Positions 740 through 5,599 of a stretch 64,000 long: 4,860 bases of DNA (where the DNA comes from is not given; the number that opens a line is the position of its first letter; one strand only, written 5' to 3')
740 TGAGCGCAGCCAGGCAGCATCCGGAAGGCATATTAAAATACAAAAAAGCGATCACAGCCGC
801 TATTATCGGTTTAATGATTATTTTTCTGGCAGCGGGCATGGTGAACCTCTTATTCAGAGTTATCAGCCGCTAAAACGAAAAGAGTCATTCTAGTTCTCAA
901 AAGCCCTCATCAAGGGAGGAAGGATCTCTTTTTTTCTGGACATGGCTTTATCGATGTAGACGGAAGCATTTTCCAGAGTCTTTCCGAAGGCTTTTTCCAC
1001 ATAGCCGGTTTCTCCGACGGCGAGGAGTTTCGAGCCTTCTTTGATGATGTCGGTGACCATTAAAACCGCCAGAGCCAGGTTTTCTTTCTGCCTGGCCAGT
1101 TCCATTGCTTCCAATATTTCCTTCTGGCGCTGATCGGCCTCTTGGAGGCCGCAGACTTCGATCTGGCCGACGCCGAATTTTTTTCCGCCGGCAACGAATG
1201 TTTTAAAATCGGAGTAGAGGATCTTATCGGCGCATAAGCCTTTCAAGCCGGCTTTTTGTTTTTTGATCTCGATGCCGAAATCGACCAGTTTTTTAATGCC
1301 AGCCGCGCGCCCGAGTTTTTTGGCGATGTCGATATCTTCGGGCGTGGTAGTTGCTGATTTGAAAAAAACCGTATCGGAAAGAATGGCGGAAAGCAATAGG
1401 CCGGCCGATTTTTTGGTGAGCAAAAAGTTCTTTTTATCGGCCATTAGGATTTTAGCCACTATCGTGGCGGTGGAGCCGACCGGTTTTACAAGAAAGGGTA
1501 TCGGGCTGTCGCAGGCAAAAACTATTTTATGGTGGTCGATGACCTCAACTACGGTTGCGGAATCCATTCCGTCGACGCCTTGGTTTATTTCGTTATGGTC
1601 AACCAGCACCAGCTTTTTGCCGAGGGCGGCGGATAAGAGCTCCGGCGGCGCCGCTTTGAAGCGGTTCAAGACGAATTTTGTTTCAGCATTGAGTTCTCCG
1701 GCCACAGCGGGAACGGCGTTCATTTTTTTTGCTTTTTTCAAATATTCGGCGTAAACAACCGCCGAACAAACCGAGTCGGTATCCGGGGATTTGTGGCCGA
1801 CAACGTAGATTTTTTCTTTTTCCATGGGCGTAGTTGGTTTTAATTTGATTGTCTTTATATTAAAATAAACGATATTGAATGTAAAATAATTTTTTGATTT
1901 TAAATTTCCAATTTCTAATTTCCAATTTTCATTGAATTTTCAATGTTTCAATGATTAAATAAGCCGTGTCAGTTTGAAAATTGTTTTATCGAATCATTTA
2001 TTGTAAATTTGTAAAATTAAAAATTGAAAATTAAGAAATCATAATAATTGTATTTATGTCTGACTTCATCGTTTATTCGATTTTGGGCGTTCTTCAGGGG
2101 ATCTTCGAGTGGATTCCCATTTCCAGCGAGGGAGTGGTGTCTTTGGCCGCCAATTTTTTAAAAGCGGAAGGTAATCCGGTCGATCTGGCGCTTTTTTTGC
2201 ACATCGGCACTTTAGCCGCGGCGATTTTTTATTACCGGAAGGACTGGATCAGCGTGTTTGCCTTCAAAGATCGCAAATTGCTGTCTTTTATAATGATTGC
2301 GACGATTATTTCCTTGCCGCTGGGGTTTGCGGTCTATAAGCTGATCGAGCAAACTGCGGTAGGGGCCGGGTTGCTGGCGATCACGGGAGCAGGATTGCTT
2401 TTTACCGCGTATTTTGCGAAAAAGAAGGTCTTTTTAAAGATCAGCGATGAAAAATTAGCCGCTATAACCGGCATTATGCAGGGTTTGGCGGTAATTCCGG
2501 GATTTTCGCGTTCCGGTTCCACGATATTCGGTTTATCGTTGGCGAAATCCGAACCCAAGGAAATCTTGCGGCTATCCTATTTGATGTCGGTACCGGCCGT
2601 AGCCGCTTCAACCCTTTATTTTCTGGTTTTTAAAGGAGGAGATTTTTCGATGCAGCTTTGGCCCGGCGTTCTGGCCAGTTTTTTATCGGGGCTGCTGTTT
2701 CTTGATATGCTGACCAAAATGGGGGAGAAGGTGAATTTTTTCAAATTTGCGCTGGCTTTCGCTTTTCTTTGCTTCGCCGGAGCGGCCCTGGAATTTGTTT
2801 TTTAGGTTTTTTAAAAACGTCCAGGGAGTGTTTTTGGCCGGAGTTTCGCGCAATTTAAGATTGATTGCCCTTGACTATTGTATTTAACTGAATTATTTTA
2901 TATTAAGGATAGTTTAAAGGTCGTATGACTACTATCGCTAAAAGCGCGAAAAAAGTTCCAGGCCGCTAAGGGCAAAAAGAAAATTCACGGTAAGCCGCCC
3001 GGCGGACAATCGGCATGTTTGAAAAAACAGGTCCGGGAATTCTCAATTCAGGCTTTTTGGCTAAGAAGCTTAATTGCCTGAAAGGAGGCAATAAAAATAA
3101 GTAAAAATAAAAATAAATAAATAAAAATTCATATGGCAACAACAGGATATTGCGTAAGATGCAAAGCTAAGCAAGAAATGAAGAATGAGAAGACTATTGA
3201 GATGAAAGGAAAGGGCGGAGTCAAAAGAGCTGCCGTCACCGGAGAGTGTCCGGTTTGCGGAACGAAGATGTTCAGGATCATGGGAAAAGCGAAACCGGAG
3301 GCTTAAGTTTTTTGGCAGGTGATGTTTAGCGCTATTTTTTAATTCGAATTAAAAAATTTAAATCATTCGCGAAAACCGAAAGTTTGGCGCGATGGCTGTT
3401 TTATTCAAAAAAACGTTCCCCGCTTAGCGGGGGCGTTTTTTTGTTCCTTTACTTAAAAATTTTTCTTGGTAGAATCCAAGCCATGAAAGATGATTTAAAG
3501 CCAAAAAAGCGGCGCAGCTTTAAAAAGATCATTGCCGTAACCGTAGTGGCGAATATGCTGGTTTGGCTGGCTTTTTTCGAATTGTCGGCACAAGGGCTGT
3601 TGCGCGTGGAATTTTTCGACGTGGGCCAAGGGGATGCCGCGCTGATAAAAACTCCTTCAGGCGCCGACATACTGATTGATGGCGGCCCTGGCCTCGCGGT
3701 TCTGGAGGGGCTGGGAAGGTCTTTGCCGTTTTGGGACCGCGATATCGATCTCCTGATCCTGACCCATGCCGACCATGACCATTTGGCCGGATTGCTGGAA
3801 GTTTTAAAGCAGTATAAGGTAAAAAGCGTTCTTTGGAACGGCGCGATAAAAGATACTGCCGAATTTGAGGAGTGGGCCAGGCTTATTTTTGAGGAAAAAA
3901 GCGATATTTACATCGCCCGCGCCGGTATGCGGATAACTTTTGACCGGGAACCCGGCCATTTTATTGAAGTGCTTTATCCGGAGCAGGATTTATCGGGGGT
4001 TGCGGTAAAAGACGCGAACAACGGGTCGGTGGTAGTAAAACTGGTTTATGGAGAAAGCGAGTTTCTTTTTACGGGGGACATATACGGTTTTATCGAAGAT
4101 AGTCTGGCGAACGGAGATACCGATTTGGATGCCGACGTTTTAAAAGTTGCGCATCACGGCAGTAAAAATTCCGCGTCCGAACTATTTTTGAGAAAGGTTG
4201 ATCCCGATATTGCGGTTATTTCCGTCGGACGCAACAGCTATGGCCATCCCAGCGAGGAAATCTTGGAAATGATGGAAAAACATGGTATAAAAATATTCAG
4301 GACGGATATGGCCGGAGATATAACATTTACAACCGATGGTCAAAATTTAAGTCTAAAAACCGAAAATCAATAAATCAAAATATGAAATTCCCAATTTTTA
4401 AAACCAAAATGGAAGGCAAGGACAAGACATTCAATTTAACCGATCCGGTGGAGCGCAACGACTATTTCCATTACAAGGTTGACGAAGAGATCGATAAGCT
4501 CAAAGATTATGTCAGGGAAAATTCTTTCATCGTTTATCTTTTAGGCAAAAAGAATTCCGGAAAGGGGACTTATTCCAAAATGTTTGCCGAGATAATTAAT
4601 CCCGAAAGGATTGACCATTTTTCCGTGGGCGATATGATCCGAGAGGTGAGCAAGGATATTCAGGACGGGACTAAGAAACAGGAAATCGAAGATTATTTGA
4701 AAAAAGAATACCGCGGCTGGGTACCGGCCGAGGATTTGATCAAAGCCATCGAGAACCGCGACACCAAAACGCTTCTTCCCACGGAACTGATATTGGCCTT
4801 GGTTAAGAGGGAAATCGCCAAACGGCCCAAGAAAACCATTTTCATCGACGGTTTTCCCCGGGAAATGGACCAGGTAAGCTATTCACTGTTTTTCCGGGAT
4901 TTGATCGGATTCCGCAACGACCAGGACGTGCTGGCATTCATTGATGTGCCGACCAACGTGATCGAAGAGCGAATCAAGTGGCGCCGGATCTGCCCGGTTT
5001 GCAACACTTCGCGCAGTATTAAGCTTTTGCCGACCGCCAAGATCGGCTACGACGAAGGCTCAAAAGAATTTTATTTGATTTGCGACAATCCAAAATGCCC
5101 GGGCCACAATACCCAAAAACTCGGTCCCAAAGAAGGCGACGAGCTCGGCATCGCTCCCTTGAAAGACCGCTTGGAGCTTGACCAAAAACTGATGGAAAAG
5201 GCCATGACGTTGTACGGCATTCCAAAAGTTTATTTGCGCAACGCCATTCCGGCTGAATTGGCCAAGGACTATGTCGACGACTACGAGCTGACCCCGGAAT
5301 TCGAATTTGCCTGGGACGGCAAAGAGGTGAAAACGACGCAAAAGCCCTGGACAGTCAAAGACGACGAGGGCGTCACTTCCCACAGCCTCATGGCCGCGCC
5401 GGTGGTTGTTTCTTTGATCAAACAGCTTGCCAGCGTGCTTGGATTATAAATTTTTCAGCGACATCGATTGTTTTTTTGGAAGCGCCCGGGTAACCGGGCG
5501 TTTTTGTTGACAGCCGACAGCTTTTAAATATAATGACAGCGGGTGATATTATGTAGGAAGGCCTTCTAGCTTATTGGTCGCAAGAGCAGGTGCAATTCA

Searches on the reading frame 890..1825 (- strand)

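Call 21: search_protein_families(library=pfam, proteins=[window:890-1825:-], max_evalue=0.01)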
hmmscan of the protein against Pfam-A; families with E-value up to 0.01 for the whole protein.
window:890-1825:- (311 aa): 2 families
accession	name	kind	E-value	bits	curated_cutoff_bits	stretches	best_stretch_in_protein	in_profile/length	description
PF02833.19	DHHA2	-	2.3e-30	106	27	1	186-308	2-126/126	DHHA2 domain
PF01368.27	DHH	-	9.1e-23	81.3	28.1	1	5-148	1-125/125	DHH family, N-terminal domain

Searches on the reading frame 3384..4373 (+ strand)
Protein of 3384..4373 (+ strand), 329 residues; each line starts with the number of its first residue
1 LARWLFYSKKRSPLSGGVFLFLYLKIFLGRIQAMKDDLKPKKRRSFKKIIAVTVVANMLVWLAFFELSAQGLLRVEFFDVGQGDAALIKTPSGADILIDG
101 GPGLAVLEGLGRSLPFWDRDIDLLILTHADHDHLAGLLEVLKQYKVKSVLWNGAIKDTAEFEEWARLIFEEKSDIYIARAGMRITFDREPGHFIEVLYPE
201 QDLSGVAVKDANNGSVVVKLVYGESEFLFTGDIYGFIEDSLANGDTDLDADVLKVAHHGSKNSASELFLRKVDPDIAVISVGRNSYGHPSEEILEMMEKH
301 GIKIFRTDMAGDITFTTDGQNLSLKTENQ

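Call 21: search_protein_families(library=pfam, proteins=[window:3384-4373:+], max_evalue=0.01)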
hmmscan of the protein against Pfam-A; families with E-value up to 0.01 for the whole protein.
window:3384-4373:+ (329 aa): 3 families
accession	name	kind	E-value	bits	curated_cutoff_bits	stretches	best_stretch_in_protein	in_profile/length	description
PF00753.33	Lactamase_B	-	9.8e-16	58.7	22.7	1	79-282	2-195/196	Metallo-beta-lactamase superfamily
PF12706.13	Lactamase_B_2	-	4.8e-06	26.8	27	1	96-235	3-145/200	Beta-lactamase superfamily domain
PF25281.1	MBL_MAP1B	-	0.0088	15.5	37.6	0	77-143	25-87/279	MAP1B MBL-like domain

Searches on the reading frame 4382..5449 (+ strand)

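Call 21: search_protein_families(library=pfam, proteins=[window:4382-5449:+], max_evalue=0.01)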
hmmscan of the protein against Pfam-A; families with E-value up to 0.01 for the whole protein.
window:4382-5449:+ (355 aa): 3 families
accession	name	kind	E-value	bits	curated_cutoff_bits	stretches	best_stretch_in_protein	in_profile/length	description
PF00406.28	ADK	-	4.4e-12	46.8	26.8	1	127-200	50-122/151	Adenylate kinase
PF13207.12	AAA_17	-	1.9e-08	35.1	27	1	59-199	6-121/136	AAA domain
PF01637.24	ATPase_2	-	0.0018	18.6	33.2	1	35-156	6-117/225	ATPase domain predominantly from Archaea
